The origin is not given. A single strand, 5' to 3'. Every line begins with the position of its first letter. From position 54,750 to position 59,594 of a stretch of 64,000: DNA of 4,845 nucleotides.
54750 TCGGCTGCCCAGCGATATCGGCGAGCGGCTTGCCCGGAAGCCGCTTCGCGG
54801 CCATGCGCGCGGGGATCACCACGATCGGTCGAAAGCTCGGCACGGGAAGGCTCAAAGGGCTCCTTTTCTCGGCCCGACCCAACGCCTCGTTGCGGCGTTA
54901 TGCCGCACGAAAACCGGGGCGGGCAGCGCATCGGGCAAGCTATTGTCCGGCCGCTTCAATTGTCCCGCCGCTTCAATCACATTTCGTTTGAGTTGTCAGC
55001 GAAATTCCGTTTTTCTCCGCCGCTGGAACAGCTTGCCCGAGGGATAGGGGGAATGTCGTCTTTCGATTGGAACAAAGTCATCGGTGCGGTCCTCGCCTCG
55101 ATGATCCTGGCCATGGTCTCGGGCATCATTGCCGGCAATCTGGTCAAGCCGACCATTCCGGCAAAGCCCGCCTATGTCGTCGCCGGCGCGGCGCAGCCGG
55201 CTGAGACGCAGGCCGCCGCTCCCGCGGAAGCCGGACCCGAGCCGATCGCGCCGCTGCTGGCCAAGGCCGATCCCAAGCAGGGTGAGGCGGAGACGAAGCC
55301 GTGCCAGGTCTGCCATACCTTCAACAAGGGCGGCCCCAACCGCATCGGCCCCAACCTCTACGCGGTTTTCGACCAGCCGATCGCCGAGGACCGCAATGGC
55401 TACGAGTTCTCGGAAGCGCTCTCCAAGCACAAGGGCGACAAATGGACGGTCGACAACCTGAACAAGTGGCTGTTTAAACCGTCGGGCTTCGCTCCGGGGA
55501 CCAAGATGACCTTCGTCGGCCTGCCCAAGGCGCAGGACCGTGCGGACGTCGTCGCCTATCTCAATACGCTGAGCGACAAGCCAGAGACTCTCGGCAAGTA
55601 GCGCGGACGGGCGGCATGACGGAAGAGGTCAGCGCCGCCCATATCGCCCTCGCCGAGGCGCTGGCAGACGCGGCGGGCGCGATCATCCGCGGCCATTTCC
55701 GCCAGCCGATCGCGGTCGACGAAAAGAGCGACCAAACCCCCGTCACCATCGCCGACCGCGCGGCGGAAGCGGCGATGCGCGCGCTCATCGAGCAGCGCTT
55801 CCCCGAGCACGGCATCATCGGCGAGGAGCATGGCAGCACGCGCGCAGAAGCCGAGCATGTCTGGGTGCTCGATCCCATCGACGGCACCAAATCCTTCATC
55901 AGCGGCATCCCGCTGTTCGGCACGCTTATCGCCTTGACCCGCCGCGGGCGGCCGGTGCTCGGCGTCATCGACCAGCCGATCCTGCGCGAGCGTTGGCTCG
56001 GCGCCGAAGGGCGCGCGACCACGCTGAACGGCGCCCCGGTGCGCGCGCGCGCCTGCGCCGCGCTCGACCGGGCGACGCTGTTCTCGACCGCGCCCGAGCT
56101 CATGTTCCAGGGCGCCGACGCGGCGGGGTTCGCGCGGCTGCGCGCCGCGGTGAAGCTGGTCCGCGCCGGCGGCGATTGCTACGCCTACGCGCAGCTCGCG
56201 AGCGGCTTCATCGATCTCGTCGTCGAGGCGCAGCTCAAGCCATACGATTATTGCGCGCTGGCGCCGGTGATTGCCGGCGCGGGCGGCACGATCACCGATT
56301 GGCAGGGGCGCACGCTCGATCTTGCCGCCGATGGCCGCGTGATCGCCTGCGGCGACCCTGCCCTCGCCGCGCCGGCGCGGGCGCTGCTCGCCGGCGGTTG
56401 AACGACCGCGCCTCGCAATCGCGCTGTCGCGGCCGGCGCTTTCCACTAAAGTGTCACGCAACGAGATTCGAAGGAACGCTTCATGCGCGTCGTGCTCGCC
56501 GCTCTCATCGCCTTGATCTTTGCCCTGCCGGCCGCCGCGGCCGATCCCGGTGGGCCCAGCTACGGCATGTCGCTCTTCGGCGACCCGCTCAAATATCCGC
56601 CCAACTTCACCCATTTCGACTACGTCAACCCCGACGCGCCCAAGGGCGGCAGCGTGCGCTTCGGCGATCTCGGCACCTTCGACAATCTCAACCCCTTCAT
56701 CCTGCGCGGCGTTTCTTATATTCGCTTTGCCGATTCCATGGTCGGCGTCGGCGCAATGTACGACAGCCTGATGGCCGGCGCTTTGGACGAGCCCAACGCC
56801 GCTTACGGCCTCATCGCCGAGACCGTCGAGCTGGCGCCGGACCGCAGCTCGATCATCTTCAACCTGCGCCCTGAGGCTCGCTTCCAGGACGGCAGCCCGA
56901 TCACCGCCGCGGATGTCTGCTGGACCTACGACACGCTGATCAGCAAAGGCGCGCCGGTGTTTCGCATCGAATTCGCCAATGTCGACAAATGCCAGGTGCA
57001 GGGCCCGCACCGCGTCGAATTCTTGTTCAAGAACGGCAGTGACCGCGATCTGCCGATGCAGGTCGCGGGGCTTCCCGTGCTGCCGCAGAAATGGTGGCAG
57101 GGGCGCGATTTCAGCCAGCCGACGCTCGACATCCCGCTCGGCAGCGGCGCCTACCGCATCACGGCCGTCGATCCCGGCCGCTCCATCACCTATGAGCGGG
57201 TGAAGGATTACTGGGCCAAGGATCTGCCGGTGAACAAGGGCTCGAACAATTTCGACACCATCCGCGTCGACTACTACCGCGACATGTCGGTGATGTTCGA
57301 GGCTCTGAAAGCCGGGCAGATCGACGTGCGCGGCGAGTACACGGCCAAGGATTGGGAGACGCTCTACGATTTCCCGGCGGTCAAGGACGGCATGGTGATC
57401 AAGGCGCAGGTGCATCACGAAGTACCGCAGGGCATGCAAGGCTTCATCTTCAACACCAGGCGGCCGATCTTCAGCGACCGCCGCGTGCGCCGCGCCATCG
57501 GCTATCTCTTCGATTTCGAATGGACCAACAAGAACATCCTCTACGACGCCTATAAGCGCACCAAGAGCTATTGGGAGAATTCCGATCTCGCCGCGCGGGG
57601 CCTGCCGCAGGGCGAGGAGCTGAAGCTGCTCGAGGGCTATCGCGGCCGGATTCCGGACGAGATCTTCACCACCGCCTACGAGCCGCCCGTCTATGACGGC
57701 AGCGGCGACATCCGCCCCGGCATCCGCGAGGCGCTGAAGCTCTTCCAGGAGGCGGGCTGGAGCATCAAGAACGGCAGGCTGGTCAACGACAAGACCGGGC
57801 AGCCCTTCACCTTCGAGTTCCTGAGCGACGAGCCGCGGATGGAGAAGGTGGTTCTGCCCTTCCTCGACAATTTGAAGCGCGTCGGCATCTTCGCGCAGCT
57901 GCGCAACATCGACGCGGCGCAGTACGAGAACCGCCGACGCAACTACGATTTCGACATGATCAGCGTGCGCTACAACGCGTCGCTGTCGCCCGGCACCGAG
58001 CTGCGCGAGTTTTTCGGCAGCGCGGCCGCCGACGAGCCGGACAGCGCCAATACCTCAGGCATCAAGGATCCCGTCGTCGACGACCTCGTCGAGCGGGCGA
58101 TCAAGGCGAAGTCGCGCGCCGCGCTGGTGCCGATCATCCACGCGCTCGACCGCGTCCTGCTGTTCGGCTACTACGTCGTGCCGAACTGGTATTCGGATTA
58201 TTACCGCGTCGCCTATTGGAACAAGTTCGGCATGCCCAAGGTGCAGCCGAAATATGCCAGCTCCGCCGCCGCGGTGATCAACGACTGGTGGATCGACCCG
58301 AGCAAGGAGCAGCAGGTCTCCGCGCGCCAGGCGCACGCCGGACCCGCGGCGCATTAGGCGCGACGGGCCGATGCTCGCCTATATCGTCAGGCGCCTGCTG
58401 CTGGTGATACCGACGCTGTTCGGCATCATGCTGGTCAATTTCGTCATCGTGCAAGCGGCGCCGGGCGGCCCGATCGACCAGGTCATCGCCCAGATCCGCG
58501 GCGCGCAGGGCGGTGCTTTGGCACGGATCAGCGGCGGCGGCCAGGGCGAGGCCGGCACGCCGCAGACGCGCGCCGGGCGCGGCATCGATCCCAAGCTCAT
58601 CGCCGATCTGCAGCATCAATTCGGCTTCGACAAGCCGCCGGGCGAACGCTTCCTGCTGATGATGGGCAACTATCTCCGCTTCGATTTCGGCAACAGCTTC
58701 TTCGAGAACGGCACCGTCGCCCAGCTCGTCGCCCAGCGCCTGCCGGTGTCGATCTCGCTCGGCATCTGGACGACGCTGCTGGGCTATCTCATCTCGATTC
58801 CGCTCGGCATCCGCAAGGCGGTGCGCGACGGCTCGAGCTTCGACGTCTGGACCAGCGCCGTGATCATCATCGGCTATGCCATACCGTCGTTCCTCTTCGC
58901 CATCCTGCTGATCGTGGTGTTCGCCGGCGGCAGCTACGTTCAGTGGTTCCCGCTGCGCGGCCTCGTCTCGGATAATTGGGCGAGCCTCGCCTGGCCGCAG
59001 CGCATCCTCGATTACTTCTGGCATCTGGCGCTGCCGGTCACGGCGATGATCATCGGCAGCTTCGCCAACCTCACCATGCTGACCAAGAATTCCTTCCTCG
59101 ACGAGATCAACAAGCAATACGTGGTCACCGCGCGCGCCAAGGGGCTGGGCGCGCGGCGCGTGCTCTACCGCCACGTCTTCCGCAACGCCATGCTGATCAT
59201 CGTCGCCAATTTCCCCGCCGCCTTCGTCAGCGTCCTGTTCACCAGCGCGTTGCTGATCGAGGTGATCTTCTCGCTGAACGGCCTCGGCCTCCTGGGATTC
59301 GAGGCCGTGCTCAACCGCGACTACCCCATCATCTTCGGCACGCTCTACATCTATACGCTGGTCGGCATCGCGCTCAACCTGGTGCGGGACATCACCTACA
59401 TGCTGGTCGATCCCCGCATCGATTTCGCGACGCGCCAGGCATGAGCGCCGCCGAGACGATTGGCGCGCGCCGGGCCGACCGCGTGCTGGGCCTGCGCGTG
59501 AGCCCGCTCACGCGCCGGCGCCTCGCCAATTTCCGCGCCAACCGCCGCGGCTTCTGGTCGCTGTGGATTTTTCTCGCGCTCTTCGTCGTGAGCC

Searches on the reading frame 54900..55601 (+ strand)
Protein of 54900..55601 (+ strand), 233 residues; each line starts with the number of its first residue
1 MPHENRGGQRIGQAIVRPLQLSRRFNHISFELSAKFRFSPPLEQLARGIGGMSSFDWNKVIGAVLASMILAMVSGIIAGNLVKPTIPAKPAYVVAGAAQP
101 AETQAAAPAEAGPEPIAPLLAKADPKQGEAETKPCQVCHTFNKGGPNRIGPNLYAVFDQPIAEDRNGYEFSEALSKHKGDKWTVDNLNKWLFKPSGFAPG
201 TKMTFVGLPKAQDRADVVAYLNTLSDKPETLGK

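Call 14: search_protein_families(library=pfam, proteins=[window:54900-55601:+])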
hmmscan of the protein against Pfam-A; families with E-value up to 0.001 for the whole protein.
window:54900-55601:+ (233 aa): 1 family
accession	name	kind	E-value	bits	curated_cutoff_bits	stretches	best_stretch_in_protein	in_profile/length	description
PF00034.26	Cytochrom_C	-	5.1e-06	28.2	21.3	1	133-225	10-90/90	Cytochrome c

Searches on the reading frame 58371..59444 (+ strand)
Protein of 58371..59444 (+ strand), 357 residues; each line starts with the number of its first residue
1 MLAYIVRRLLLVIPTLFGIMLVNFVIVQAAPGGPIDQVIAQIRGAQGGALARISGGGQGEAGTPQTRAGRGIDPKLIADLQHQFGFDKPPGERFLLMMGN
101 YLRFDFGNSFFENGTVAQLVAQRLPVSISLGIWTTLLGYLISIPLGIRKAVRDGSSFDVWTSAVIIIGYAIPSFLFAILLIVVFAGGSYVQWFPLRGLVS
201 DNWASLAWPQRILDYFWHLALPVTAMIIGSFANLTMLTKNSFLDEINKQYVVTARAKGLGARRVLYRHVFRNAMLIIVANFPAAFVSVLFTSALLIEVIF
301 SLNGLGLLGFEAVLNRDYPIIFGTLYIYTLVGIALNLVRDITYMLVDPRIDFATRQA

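Call 14: search_protein_families(library=pfam, proteins=[window:58371-59444:+])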
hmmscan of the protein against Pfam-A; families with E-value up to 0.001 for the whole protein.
window:58371-59444:+ (357 aa): 2 families
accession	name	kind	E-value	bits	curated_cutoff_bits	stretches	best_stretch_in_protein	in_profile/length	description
PF00528.27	BPD_transp_1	-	1.7e-34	119.6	26.4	1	143-350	2-182/184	Binding-protein-dependent transport system inner membrane component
PF19300.4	BPD_transp_1_N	-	0.00013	22.6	23.8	0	105-130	88-113/114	Binding-prot-dependent transport system membrane comp, N-term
